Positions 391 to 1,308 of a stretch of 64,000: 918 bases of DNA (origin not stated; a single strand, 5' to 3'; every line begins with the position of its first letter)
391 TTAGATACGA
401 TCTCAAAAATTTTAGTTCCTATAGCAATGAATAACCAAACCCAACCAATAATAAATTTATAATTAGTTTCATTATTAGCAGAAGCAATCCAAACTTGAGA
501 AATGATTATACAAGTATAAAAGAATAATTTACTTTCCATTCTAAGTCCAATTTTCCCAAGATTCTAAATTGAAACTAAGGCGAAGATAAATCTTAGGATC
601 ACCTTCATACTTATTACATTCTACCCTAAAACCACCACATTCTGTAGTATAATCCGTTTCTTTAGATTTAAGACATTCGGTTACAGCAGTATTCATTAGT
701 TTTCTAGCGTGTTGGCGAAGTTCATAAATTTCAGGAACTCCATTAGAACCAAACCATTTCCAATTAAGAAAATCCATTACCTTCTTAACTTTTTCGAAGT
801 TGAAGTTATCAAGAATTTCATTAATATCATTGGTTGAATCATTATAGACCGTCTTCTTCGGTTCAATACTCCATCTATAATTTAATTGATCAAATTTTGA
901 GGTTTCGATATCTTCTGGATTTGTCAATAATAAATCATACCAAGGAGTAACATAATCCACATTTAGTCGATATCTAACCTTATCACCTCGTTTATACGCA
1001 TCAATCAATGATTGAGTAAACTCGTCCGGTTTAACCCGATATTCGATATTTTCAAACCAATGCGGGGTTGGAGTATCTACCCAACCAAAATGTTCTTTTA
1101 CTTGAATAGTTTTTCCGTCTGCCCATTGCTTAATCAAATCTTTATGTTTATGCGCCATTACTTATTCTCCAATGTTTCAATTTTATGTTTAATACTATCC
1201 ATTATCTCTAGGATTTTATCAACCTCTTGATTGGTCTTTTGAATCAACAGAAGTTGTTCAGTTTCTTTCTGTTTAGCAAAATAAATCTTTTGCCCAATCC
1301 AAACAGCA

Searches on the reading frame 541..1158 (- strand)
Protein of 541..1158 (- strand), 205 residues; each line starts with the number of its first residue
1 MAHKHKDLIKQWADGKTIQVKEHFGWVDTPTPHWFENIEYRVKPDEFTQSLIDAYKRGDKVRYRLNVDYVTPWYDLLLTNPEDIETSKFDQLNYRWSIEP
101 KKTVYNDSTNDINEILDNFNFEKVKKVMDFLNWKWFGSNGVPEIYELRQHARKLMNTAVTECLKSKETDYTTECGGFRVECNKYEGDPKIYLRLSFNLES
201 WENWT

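Call 13: search_protein_families(library=phrogs, proteins=[window:541-1158:-], max_evalue=0.01)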
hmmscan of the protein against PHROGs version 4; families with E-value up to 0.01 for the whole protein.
window:541-1158:- (205 aa): 4 families
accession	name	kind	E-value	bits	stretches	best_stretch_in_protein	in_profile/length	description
phrog_34112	-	unknown function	6.8e-07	30.6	1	2-48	3-58/59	-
phrog_13152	-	unknown function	2.5e-06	28.7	1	3-46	75-120/171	-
phrog_21668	-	unknown function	0.00016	22.6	1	7-127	11-128/171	-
phrog_15048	-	unknown function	0.00044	21.4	1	4-45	12-56/131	-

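Call 14: search_protein_families(library=pfam, proteins=[window:541-1158:-], max_evalue=0.01)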
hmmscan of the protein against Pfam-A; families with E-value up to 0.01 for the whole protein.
window:541-1158:- (205 aa): 0 families

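Call 15: find_encoding_contigs(protein=window:541-1158:-, flank=10000, max_places=6)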
Protein window:541-1158:- (205 aa): 15 contigs read that carry it; 5 places shown.
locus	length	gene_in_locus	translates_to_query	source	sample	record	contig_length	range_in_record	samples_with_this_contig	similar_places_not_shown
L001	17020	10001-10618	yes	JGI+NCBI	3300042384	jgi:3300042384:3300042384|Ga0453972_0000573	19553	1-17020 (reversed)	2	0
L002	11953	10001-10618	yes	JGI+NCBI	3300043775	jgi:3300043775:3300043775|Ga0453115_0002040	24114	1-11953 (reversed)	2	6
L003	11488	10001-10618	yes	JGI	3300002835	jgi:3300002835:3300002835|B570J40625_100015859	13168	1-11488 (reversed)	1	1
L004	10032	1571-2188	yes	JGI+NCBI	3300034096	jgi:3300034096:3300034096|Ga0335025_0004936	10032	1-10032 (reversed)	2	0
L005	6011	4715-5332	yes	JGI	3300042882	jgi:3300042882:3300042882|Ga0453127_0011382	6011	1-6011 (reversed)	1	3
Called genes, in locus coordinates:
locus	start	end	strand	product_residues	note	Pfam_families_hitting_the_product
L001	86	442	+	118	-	-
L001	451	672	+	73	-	-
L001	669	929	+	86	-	-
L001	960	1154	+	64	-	-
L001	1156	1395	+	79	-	-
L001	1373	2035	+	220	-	-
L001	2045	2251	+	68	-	-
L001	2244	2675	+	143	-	-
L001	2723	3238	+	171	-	-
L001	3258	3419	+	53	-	-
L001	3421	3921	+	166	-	-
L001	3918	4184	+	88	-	-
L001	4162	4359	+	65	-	-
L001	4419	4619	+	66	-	-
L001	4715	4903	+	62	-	-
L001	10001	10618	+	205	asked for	-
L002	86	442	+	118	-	-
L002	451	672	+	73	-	-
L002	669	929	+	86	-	-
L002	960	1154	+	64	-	-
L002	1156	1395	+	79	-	-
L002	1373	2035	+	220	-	-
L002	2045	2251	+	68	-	-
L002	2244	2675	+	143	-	-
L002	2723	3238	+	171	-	-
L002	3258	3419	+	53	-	-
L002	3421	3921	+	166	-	-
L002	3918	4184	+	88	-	-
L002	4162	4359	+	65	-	-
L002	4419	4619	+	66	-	-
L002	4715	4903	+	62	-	-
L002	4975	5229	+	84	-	-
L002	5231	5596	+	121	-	-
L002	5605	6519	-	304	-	-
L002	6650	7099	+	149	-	-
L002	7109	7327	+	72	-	-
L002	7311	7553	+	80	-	-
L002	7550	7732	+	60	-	-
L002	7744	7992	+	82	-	-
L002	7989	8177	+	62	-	-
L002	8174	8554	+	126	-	-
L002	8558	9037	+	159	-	-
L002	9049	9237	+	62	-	-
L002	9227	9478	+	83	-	-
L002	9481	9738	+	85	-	-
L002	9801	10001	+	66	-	-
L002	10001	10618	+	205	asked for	-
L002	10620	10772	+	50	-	-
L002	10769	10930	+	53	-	-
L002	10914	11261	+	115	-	-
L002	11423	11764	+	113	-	-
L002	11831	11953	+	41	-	?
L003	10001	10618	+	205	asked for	-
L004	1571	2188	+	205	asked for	-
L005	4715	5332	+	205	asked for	-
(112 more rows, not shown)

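Call 77: search_protein_families(library=phrogs, proteins=[L002:11423-11764:+], max_evalue=0.01)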
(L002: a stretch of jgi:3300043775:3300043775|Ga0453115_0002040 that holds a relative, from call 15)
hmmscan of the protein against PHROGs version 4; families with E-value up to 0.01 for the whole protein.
L002:11423-11764:+ (113 aa): 0 families
